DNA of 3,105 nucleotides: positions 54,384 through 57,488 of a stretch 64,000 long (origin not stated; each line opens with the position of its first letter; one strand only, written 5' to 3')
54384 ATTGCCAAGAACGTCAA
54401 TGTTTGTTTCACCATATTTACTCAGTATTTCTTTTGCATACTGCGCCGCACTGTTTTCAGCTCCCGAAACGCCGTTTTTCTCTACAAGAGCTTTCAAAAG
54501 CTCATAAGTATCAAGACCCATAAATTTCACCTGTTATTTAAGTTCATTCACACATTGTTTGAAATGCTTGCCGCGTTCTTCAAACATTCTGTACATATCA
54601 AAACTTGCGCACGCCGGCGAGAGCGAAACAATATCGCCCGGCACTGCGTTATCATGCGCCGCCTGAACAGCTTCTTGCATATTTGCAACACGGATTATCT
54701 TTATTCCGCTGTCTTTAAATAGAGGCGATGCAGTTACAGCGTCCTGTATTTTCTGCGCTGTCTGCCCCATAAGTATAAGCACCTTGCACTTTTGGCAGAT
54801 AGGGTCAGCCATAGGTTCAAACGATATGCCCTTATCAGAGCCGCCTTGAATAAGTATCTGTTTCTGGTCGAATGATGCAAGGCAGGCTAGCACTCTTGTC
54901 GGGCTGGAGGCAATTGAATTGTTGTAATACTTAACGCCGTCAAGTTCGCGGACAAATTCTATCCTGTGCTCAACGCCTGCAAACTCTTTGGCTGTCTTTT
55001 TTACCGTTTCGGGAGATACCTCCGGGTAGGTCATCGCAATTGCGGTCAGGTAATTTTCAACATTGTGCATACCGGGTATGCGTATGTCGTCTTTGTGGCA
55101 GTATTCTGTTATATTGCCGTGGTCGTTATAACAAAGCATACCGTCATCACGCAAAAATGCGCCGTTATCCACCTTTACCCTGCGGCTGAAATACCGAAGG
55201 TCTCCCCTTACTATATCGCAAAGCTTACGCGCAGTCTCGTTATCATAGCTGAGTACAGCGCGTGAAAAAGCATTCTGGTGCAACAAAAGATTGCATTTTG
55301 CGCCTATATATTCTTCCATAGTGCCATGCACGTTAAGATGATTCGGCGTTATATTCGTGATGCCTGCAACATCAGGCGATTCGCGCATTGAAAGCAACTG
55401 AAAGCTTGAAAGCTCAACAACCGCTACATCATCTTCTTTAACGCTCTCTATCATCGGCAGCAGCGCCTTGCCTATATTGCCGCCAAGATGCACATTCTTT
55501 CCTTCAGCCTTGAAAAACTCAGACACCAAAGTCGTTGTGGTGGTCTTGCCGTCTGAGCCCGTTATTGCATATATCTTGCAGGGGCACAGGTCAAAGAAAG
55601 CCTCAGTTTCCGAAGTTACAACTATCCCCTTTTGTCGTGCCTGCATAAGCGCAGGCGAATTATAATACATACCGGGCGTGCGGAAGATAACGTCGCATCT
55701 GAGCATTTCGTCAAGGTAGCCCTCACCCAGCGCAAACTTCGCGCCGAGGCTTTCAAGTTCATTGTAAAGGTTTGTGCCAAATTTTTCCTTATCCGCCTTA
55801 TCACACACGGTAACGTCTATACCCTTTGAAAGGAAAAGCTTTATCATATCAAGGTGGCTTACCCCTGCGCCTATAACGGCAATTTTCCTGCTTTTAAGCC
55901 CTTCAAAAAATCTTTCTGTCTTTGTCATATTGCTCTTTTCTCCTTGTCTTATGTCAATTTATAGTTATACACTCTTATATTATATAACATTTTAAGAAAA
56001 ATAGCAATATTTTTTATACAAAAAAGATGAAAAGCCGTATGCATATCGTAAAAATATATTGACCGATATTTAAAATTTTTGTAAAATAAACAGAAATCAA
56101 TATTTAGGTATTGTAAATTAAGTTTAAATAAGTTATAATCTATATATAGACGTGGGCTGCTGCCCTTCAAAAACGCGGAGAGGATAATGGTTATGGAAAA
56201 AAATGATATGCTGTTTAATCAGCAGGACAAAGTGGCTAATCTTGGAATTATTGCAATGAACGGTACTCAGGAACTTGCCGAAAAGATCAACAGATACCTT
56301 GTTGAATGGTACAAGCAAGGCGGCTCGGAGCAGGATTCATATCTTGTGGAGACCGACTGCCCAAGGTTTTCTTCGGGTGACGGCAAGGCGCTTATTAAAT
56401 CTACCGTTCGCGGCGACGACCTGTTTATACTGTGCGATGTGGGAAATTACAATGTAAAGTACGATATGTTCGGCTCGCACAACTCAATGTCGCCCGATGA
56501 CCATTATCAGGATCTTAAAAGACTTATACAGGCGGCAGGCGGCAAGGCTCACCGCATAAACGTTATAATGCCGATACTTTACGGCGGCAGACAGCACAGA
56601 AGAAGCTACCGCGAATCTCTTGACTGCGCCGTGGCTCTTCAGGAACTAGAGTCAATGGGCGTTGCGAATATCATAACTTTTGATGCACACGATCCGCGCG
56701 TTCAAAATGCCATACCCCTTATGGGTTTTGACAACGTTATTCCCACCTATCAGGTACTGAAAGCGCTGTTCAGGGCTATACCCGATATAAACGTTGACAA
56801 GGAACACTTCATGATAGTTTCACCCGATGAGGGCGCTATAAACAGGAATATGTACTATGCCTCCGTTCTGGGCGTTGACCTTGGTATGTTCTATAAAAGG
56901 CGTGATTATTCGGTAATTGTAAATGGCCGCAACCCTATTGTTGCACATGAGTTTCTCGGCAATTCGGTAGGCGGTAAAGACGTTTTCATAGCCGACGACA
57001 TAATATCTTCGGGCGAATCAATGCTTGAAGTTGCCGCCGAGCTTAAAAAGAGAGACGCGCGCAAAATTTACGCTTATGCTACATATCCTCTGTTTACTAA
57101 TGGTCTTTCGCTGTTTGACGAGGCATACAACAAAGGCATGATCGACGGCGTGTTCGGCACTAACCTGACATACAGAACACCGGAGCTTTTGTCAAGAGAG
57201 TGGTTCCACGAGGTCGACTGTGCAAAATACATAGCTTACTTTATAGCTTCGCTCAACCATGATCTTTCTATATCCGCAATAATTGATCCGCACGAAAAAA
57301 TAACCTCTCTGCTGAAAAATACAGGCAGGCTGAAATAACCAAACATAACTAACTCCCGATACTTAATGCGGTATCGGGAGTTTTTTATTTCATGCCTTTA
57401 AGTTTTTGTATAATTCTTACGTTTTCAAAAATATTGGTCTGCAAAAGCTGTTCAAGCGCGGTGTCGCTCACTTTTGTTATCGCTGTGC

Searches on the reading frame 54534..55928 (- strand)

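Call 73: search_protein_families(library=pfam, proteins=[window:54534-55928:-], max_evalue=0.00001)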
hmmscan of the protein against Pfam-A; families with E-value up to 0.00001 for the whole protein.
window:54534-55928:- (464 aa): 3 families
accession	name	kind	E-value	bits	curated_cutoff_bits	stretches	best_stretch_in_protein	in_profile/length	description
PF08245.18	Mur_ligase_M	-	4e-27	95.9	24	1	122-299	1-199/200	Mur ligase middle domain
PF02875.26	Mur_ligase_C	-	2.7e-11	44.9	28.4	1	321-440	1-127/127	Mur ligase, glutamate ligase domain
PF21799.2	MurD-like_N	-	4.6e-09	36.9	27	1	15-105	2-87/88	Mur ligase MurD-like, N-terminal domain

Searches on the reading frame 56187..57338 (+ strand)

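Call 73: search_protein_families(library=pfam, proteins=[window:56187-57338:+], max_evalue=0.00001)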
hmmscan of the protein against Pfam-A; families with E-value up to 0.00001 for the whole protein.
window:56187-57338:+ (383 aa): 3 families
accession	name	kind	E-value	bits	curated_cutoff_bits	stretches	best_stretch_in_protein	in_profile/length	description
PF13793.12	Pribosyltran_N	-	1.7e-18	67.1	25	1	21-158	3-117/117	N-terminal domain of ribose phosphate pyrophosphokinase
PF00156.33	Pribosyltran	-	3.4e-11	43.2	26.3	1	203-298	24-122/158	Phosphoribosyl transferase domain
PF14572.12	Pribosyl_synth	-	1.5e-06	28.7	27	1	260-363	80-180/184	Phosphoribosyl synthetase-associated domain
